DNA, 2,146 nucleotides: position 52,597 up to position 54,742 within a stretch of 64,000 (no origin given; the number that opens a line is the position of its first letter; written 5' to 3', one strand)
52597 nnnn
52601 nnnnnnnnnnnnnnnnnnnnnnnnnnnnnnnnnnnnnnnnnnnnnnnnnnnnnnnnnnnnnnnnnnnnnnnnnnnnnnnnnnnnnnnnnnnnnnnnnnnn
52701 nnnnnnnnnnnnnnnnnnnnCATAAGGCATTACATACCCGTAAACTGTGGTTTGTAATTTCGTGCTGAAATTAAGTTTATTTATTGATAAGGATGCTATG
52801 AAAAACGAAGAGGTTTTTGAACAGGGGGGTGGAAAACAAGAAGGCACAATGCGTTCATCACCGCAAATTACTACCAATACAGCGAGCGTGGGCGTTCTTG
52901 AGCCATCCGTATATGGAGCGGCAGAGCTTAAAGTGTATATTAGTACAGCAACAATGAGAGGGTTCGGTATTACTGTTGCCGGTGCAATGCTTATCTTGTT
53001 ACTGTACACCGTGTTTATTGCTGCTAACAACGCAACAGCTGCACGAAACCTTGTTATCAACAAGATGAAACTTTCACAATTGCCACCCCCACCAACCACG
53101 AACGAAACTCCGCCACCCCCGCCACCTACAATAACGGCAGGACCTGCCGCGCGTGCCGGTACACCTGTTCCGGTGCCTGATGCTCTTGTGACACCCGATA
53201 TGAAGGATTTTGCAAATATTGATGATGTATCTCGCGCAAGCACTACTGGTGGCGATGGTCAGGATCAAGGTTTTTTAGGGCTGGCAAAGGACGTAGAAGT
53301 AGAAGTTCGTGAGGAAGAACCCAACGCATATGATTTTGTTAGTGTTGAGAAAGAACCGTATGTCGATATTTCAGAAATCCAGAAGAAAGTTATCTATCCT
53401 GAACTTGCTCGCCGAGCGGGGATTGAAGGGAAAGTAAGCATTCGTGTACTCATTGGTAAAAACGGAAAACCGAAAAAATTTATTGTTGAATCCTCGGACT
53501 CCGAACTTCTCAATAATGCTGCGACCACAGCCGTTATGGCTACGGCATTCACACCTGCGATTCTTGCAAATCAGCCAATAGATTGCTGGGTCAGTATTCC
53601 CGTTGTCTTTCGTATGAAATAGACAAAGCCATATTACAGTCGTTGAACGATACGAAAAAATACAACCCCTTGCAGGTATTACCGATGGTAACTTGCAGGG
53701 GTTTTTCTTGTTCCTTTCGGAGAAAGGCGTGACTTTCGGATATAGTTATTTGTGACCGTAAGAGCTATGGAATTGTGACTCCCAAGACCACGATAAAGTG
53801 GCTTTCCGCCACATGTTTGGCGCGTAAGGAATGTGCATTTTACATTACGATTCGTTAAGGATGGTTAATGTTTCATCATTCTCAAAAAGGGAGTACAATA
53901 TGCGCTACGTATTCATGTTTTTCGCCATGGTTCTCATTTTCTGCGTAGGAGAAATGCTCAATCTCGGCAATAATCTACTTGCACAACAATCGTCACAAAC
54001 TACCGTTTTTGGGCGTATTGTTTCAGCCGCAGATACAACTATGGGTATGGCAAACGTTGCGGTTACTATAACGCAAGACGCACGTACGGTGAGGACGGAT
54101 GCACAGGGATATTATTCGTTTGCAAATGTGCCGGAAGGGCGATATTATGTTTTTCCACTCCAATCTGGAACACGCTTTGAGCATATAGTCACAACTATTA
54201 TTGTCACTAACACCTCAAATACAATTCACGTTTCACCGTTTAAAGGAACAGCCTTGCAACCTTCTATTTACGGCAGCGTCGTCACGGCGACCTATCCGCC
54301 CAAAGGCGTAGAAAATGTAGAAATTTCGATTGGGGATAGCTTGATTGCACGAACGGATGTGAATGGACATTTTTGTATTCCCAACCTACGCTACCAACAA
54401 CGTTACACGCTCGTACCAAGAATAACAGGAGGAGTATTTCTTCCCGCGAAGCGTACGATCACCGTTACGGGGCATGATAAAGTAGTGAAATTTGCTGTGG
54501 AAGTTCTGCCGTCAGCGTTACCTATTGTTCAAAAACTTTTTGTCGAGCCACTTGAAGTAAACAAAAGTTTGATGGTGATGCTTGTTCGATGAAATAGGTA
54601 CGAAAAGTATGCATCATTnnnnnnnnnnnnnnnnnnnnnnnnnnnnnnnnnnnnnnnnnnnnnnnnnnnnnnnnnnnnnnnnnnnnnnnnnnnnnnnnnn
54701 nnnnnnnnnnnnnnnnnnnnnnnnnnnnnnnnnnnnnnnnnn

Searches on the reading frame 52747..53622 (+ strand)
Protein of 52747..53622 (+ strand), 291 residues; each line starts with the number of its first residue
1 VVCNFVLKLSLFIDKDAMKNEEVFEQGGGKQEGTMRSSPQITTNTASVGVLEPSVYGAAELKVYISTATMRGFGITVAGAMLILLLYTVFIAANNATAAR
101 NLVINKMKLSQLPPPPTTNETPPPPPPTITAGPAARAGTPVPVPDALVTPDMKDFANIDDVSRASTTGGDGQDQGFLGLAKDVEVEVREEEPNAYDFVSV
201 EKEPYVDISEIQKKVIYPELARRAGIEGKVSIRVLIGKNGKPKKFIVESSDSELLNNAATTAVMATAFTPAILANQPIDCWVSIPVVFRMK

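Call 54: search_protein_families(library=pfam, proteins=[window:52747-53622:+], max_evalue=0.00001)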
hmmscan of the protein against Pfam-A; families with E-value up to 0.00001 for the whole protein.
window:52747-53622:+ (291 aa): 1 family
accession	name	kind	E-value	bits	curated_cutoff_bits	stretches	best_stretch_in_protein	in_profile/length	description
PF03544.19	TonB_C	-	4.8e-17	62.6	24.6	1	216-289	4-78/79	Gram-negative bacterial TonB protein C-terminal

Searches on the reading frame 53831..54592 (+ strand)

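Call 54: search_protein_families(library=pfam, proteins=[window:53831-54592:+], max_evalue=0.00001)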
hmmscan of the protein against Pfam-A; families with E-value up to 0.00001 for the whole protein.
window:53831-54592:+ (253 aa): 3 families
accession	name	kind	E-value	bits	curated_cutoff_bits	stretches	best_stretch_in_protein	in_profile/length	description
PF13620.12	CarboxypepD_reg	-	5.6e-12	46.3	32.3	1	58-109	1-54/82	Carboxypeptidase regulatory-like domain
PF13715.12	CarbopepD_reg_2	-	3.8e-09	36.9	32.2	0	61-107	3-48/88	CarboxypepD_reg-like domain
PF09430.16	EMC7_beta-sandw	-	3.7e-07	30.8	26.6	0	73-129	7-65/122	ER membrane protein complex subunit 7, beta-sandwich domain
